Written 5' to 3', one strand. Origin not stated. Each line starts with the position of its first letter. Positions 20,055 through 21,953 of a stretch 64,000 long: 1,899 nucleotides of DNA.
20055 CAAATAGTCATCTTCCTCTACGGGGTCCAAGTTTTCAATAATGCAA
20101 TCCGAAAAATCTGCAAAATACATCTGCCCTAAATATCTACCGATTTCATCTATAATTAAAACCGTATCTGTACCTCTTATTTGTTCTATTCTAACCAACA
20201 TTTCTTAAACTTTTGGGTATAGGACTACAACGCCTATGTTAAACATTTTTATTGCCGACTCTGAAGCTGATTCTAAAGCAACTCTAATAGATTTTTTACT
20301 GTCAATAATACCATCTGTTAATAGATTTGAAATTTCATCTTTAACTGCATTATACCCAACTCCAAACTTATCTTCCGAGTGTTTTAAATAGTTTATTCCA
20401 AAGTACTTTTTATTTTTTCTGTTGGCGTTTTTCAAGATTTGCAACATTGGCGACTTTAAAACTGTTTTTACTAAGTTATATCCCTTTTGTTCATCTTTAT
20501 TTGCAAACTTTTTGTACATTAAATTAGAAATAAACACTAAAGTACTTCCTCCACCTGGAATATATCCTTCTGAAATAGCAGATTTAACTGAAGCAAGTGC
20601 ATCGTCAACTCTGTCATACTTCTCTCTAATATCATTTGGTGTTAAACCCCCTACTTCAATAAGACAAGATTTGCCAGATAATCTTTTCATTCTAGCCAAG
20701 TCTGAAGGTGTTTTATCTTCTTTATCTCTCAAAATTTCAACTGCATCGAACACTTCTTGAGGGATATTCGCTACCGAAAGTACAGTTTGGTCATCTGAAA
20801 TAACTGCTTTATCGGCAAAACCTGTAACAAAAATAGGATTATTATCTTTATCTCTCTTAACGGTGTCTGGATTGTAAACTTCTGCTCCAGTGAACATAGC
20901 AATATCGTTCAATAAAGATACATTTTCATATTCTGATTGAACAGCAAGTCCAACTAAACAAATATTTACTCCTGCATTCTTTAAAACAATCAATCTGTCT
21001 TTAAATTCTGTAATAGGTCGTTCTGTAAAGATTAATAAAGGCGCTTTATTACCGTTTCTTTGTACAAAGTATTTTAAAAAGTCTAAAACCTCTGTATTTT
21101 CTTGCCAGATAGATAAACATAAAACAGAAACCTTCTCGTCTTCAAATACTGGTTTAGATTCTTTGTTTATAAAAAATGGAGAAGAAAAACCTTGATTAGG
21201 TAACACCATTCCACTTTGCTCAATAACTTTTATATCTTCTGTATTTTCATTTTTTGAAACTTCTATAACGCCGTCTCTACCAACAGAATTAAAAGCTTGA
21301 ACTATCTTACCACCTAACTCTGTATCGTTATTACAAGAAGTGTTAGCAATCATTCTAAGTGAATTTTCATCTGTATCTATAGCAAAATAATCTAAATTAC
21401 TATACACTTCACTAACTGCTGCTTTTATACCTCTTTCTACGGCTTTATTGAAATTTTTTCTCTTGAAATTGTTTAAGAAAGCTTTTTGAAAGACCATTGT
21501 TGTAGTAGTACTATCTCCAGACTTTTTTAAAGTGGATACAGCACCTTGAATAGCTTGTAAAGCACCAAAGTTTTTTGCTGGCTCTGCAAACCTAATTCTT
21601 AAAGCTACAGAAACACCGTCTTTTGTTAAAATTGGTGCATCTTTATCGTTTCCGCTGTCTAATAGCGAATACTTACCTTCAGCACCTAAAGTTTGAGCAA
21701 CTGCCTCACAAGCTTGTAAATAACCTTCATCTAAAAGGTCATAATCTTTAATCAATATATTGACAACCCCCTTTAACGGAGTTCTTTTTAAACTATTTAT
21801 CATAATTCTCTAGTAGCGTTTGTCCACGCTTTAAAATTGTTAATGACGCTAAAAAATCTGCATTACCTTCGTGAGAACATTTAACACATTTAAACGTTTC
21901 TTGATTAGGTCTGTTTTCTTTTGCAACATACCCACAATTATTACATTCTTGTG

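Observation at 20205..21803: Phage-encoded GroEL-like chaperonin without an adjacent GroES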

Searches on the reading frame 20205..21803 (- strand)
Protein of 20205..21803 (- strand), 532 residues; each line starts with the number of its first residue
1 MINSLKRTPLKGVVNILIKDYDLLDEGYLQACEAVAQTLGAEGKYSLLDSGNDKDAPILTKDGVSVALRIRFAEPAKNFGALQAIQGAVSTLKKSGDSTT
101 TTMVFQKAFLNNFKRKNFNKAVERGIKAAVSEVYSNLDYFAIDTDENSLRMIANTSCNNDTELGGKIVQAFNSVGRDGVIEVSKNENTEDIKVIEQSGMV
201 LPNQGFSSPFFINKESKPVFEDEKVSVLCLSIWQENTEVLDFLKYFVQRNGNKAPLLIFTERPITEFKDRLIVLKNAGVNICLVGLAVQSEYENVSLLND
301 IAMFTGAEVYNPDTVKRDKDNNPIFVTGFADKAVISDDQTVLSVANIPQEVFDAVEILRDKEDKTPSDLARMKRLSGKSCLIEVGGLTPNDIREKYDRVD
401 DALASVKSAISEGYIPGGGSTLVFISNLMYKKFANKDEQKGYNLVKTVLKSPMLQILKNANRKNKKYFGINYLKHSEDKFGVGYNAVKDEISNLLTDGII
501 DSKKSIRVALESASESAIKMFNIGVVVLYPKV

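Call 3: search_protein_families(library=pfam, proteins=[window:20205-21803:-], max_evalue=0.01)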
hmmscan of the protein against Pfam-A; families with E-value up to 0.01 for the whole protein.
window:20205-21803:- (532 aa): 1 family
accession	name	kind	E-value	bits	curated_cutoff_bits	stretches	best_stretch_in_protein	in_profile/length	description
PF00118.29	Cpn60_TCP1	-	1.4e-36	126.7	34.3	1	33-526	3-485/490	TCP-1/cpn60 chaperonin family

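Call 4: search_protein_families(library=phrogs, proteins=[window:20205-21803:-], max_evalue=0.01)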
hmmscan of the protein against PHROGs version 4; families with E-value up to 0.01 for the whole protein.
window:20205-21803:- (532 aa): 1 family
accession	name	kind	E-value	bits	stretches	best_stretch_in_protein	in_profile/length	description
phrog_5725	-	other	1.4e-76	259.2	1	24-527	17-531/540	chaperonin groEL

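Call 5: search_solved_structures(query=window:20205-21803:-, max_evalue=0.001, show_alignments=2)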
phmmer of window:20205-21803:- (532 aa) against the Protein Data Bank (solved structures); distinct sequences matched with E-value up to 0.001: 64 (the best 60 are shown).
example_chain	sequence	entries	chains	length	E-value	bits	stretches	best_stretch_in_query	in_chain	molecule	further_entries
1iok_A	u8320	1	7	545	1e-50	176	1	28-517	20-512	CHAPERONIN 60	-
5cdi_A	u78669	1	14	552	5.4e-50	173.6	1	30-527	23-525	Chaperonin 60B1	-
9rwr_A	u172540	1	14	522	6.3e-50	173.4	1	27-518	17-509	Ancestral Fibrobacteres-Chlorobi-Bacteroidetes Group Chaperonin (AFCB)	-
8wuw_A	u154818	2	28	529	1.7e-48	168.7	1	27-522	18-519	Chaperonin GroEL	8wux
5da8_A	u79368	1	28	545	2.3e-47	164.9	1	29-517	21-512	60 kDa chaperonin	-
9k47_A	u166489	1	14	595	6e-47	163.6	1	31-517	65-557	glomalin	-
7v9r_A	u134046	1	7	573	7e-45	156.8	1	27-518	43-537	60 kDa chaperonin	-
7v98_A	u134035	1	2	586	7.5e-45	156.6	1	27-518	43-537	60 kDa chaperonin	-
2yey_A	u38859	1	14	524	5.4e-44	153.8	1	31-519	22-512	60 KDA CHAPERONIN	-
2eu1_A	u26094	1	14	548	5.8e-44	153.7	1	31-520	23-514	GROEL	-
3c9v_A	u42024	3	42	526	1.6e-43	152.3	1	31-520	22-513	60 kDa chaperonin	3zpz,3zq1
4hel_A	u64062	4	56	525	1.7e-43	152.2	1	31-520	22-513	60 kDa chaperonin 4 | Chaperonin GroEL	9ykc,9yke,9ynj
1pcq_A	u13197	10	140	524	1.8e-43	152.1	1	31-519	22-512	groEL protein | 60 KDA CHAPERONIN | Chaperonin GroEL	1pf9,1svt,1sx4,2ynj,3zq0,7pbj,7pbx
1aon_A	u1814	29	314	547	1.8e-43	152.1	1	31-520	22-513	GROEL | groEL protein | 60 kDa chaperonin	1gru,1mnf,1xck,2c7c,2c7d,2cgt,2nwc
4pkn_G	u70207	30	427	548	1.9e-43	152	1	31-520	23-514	60 kDa chaperonin | Chaperonin GroEL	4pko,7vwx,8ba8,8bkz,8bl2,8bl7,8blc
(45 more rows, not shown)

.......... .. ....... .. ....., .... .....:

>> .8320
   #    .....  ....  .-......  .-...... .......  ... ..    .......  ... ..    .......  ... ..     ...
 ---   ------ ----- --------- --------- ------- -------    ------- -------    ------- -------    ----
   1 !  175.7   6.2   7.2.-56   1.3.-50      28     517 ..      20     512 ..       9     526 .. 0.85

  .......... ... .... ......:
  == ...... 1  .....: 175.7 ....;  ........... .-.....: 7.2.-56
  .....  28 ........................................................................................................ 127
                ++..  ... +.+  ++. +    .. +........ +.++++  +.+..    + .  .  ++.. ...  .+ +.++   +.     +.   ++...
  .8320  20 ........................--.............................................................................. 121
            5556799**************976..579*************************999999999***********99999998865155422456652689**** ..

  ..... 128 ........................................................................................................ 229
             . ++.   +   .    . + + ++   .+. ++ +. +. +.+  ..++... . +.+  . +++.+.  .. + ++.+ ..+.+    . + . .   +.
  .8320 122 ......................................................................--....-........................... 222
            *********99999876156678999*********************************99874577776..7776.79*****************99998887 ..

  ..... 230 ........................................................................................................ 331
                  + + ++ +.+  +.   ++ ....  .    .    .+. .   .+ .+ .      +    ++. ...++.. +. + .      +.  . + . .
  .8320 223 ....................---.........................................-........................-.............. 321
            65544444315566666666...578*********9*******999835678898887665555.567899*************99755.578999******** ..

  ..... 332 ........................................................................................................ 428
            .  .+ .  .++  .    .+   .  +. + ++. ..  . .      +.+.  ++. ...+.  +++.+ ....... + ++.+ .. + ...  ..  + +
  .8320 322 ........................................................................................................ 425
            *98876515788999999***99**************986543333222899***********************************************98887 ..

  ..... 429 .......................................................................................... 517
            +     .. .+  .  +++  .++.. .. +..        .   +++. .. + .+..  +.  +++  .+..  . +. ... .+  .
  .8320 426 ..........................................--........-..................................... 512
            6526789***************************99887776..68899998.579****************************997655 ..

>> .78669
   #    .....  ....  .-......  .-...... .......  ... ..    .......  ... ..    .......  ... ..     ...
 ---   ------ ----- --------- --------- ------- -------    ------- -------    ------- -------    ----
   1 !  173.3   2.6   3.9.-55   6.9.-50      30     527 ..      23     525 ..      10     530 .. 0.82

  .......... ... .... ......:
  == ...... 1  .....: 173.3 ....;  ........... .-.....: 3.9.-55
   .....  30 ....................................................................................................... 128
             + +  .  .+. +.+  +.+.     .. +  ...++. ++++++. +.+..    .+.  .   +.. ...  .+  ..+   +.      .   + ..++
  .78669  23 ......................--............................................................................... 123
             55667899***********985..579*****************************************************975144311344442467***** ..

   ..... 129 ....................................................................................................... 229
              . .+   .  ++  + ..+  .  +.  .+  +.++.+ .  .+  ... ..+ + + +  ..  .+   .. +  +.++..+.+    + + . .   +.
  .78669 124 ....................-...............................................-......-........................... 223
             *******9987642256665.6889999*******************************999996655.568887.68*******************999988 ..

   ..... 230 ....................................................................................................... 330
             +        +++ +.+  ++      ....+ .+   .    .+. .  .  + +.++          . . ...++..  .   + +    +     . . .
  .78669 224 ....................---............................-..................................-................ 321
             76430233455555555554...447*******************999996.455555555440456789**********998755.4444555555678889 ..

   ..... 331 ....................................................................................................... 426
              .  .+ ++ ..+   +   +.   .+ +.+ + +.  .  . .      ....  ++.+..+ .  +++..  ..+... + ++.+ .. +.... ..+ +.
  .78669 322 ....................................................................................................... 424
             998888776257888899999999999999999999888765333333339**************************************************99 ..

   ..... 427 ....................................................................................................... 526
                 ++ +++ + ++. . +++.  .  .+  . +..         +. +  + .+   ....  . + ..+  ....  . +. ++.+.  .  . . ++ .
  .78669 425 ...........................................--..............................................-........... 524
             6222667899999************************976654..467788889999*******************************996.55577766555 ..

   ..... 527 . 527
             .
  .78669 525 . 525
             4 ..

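Call 7: search_dna_similar(query=window:20205-21803:-, collection=phages, mode=protein, max_rows=40)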
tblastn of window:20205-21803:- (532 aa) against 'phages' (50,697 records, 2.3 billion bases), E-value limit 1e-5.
Records with a match: 233; places in all: 233; records where one place covers at least 80% of the query: 195.
Best place of each record, by identity: <60% 233.
By first word of the organism name: Vibrio 89; Flavobacterium 73; Cellulophaga 9; Pseudomonas 9; uncultured 7; Bacteroides 6; Listeria 6; Klebsiella 5; Staphylococcus 4; Salmonella 3; and 14 more.
By host as written in the record: - 77; Flavobacterium sp. BAL314 68; Listeria monocytogenes 5; Flavobacterium sp. LMO8 4; Cellulophaga sp. HaHa_2_95 4; Pseudomonas aeruginosa 4; Vibrio parahaemolyticus 3; Staphylococcus aureus 3; and 48 more.
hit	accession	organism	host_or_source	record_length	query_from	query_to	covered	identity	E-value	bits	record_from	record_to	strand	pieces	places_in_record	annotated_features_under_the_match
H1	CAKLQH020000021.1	Acinetobacter phage MD-2021a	not known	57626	32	522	92%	31.6%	1e-44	175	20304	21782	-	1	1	groL: chaperonin Cpn60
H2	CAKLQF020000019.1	Acinetobacter phage MD-2021a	not known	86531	32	522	92%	31.6%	1e-44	175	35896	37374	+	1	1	groL: chaperonin Cpn60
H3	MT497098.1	Flavobacterium phage vB_FspP_elemoC_15-9A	Flavobacterium sp. BAL314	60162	24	517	93%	31.2%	8e-38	154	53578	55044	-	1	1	chaperonin GroEL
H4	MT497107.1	Flavobacterium phage vB_FspP_elemoC_3-9B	Flavobacterium sp. BAL314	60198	24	517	93%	31.2%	8e-38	154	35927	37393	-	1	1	chaperonin GroEL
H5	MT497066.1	Flavobacterium phage vB_FspP_elemoC_13-1C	Flavobacterium sp. BAL314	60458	24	517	93%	31.2%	8e-38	154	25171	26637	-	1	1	chaperonin GroEL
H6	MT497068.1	Flavobacterium phage vB_FspP_elemoB_14-3B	Flavobacterium sp. BAL314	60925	24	517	93%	31.2%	8e-38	154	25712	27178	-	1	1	chaperonin GroEL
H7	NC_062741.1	Flavobacterium phage vB_FspP_elemoB_14-3B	Flavobacterium sp. BAL314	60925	24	517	93%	31.2%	8e-38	154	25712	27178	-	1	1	chaperonin groEL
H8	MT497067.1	Flavobacterium phage vB_FspP_elemoC_14-1A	Flavobacterium sp. BAL314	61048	24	517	93%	31.2%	8e-38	154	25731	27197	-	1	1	chaperonin GroEL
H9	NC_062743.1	Flavobacterium phage vB_FspP_elemoC_14-1A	Flavobacterium sp. BAL314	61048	24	517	93%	31.2%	8e-38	154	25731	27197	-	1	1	chaperonin groEL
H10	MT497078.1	Flavobacterium phage vB_FspP_elemoE_10-3D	Flavobacterium sp. BAL314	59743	24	531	95%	30.2%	2e-37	154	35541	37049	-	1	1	chaperonin GroEL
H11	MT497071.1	Flavobacterium phage vB_FspP_elemoF_6-3D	Flavobacterium sp. BAL314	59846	24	531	95%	30.2%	2e-37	154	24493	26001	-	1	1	chaperonin GroEL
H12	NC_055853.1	Flavobacterium phage vB_FspP_elemoF_6-3D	Flavobacterium sp. BAL314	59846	24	531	95%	30.2%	2e-37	154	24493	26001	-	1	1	chaperonin groEL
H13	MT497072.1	Flavobacterium phage vB_FspP_elemoE_6-9C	Flavobacterium sp. BAL314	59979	24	531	95%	30.2%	2e-37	154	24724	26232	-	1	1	chaperonin GroEL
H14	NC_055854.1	Flavobacterium phage vB_FspP_elemoE_6-9C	Flavobacterium sp. BAL314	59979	24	531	95%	30.2%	2e-37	154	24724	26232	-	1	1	chaperonin groEL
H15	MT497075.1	Flavobacterium phage vB_FspP_elemoA_1-9A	Flavobacterium sp. BAL314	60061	24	531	95%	30.2%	2e-37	154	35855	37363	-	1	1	chaperonin GroEL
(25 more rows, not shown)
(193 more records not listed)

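Call 11: find_homologous_proteins(query=window:20205-21803:-, max_evalue=1e-10)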
Query window:20205-21803:- (532 aa): 712 proteins with E <= 1e-10 among 8000 candidates; the best 120 are listed.
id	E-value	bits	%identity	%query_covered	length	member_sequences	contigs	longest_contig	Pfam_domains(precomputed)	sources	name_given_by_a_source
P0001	0.0e+0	1122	99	97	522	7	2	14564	PF00118.30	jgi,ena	-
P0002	1.7e-263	893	80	97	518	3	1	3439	PF00118.30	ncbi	-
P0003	1.5e-259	880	76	97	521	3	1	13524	PF00118.30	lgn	-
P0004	4.6e-247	838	76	98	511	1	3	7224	PF00118.30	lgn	-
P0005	1.3e-207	708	61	98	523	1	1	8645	PF00118.30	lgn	-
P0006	1.1e-184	633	60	97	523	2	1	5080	PF00118.30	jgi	-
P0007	2.2e-174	599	56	97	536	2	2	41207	PF00118.30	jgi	-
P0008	4.5e-173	594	56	97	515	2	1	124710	PF00118.30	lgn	-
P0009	7.1e-169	581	56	97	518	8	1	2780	PF00118.30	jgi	jgi:chaperonin GroEL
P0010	4.5e-163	561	54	97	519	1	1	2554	PF00118.30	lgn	-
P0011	7.7e-163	561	54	97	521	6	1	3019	PF00118.30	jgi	jgi:chaperonin GroEL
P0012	2.5e-159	549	53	97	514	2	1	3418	PF00118.30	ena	-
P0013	6.3e-158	545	52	97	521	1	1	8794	PF00118.30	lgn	-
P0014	2.5e-153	529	50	97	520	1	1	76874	PF00118.30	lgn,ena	-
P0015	1.3e-152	527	51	97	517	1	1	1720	PF00118.30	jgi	jgi:chaperonin GroEL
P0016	3.3e-152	526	50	97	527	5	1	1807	PF00118.30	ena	-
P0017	1.7e-151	523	49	97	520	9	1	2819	PF00118.30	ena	-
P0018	4.5e-150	519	51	97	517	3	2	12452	PF00118.30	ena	-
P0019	5.2e-150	518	50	97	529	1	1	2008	PF00118.30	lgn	-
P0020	5.3e-150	518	50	97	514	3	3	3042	PF00118.30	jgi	jgi:chaperonin GroEL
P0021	1.2e-149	517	51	97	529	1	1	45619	PF00118.30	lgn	-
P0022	2.4e-149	516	50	97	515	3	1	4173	PF00118.30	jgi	jgi:chaperonin GroEL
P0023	1.8e-148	513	49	100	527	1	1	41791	PF00118.30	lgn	-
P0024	1.1e-147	511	47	97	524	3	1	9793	PF00118.30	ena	-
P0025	1.5e-147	510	50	98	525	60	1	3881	PF00118.30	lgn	-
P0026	4.1e-147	509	49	97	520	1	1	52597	PF00118.30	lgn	-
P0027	8.9e-147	508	49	100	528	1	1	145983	PF00118.30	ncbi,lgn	-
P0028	1.0e-146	508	49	97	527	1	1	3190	PF00118.30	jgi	jgi:chaperonin GroEL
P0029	1.1e-144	501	50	97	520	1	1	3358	PF00118.30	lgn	-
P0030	1.9e-144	500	49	97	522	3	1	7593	PF00118.30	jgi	-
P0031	2.0e-144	500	48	97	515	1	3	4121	PF00118.30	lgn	-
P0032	2.7e-144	500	48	97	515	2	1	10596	PF00118.30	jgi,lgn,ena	jgi:chaperonin GroEL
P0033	3.8e-144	499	48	97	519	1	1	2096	PF00118.30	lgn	-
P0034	5.5e-144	499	48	98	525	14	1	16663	PF00118.30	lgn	-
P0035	3.6e-143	496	49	97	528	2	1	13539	PF00118.30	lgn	-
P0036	6.3e-143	495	48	98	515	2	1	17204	PF00118.30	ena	-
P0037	6.5e-143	495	47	97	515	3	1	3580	PF00118.30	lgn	-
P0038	3.7e-142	492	48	100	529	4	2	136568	PF00118.30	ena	-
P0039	8.2e-142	491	73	57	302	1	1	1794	PF00118.30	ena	-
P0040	8.8e-142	491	48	98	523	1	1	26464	PF00118.30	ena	-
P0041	1.3e-141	491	49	98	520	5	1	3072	PF00118.30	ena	-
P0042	2.1e-141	490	49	97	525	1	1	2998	PF00118.30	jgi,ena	-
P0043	4.9e-141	489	47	97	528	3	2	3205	PF00118.30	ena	-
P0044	8.7e-141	488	47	97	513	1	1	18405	PF00118.30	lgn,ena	-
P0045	1.3e-140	487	48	97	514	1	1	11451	PF00118.30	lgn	-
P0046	9.6e-140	485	48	97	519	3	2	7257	PF00118.30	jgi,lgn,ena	-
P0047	2.3e-139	483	47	97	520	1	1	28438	PF00118.30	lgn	-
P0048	2.5e-139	483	49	97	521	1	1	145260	PF00118.30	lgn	-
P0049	9.7e-139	481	47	97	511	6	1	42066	PF00118.30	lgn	-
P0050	1.3e-138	481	47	97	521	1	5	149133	PF00118.30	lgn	-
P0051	1.4e-138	481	47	97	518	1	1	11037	PF00118.30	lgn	-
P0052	2.3e-138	480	46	97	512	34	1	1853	PF00118.30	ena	-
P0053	3.9e-138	479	48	97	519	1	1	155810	PF00118.30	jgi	jgi:chaperonin GroEL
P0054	7.0e-138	478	47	97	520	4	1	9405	PF00118.30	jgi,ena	-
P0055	9.2e-138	478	48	97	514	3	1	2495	PF00118.30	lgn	-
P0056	1.1e-137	478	49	97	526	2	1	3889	PF00118.30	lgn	-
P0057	2.8e-137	476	46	98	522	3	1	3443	PF00118.30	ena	-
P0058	6.9e-137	475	47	97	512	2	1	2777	PF00118.30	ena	-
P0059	1.2e-136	474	48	97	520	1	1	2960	PF00118.30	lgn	-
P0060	1.3e-136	474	46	97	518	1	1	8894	PF00118.30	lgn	-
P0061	1.4e-136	474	47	97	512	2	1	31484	PF00118.30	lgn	-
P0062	2.0e-135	470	46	97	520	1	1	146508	PF00118.30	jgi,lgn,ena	-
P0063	3.0e-135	470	46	97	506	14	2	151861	PF00118.30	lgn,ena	-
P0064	3.4e-134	466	46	97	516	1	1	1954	PF00118.30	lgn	-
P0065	1.1e-133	465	45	97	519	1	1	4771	PF00118.30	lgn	-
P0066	2.0e-132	460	45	97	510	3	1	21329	PF00118.30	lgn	-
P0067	8.8e-132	458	45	97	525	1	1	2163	PF00118.30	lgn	-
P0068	1.4e-131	458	48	96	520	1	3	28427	PF00118.30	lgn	-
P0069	1.4e-131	458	45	97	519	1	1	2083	PF00118.30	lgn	-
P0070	2.8e-131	457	48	97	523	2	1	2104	PF00118.30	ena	-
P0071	4.7e-131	456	47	97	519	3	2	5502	PF00118.30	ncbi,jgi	jgi:chaperonin GroEL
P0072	7.9e-130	452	45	97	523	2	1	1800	PF00118.30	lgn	-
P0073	1.4e-128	448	46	97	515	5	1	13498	PF00118.30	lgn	-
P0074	1.5e-127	444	46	97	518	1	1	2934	PF00118.30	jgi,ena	-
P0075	1.8e-127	444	45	97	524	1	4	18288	PF00118.30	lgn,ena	-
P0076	3.5e-127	443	44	97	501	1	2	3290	PF00118.30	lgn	-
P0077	6.8e-126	439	47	97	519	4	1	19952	PF00118.30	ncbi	-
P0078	9.7e-126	438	45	97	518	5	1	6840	PF00118.30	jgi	jgi:chaperonin GroEL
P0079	1.7e-124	434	44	97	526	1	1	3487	PF00118.30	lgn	-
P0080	3.2e-124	433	43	97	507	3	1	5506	PF00118.30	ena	-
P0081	1.5e-123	431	43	97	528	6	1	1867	PF00118.30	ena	-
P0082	1.6e-123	431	44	98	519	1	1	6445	PF00118.30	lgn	-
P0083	2.6e-123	430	41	97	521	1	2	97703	PF00118.30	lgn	-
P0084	4.2e-121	423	43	97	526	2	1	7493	PF00118.30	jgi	-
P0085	7.2e-120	419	44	97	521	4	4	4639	PF00118.30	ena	-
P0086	1.1e-119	418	43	97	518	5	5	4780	PF00118.30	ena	-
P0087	2.5e-118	414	43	97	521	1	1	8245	PF00118.30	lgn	-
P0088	9.1e-117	409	43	97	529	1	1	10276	PF00118.30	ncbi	-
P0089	2.1e-116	408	45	96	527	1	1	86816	PF00118.30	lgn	-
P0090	3.9e-115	403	43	97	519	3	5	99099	PF00118.30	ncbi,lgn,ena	-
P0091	4.5e-114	400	42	97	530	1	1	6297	PF00118.30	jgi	jgi:chaperonin GroEL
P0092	1.0e-113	399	43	96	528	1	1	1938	PF00118.30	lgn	-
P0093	8.1e-113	396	43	96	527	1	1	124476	PF00118.30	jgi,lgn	-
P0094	2.9e-110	387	42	97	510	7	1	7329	PF00118.30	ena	-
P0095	1.2e-108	382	39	97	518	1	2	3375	PF00118.30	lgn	-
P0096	1.2e-104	369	41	97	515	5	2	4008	PF00118.30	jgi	jgi:chaperonin GroEL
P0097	9.8e-104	366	40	97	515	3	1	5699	PF00118.30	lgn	-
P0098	1.2e-103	365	41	97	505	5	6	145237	PF00118.30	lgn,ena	-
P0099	1.4e-103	365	42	97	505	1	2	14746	PF00118.30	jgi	-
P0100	1.4e-102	362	41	97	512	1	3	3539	PF00118.30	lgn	-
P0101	2.5e-101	358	39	97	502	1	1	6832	PF00118.30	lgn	-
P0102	2.9e-100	354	40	97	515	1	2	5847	PF00118.30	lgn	-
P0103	8.8e-87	310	42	67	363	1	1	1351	PF00118.30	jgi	-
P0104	1.8e-75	273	36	96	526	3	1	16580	PF00118.30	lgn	-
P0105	3.5e-75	272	35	96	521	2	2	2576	PF00118.30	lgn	-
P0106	7.9e-73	264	36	96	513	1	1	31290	PF00118.30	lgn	-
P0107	1.5e-52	197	31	95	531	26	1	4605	PF00118.30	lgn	-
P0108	1.7e-50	190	32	91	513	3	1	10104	PF00118.30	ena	-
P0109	7.1e-50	188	31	92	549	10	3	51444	PF00118.30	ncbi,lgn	-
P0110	1.6e-49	187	32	91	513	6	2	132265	PF00118.30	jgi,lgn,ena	jgi:chaperonin GroEL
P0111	7.3e-49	185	31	91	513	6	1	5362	PF00118.30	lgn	-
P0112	8.6e-49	185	30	93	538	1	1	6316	PF00118.30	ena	-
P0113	1.0e-48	184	32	91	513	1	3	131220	PF00118.30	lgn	-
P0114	3.4e-48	183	31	95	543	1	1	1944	PF00118.30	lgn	-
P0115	5.8e-48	182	29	92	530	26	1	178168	PF00118.30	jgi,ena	jgi:chaperonin GroEL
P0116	8.0e-48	181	30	92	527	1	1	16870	PF00118.30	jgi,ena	-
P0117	9.4e-48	181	32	93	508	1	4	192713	PF00118.30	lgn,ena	-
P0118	1.1e-47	181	29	92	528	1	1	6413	PF00118.30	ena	-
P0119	1.1e-47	181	30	92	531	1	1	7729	PF00118.30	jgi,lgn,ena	-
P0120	1.3e-47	181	30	92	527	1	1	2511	PF00118.30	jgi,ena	-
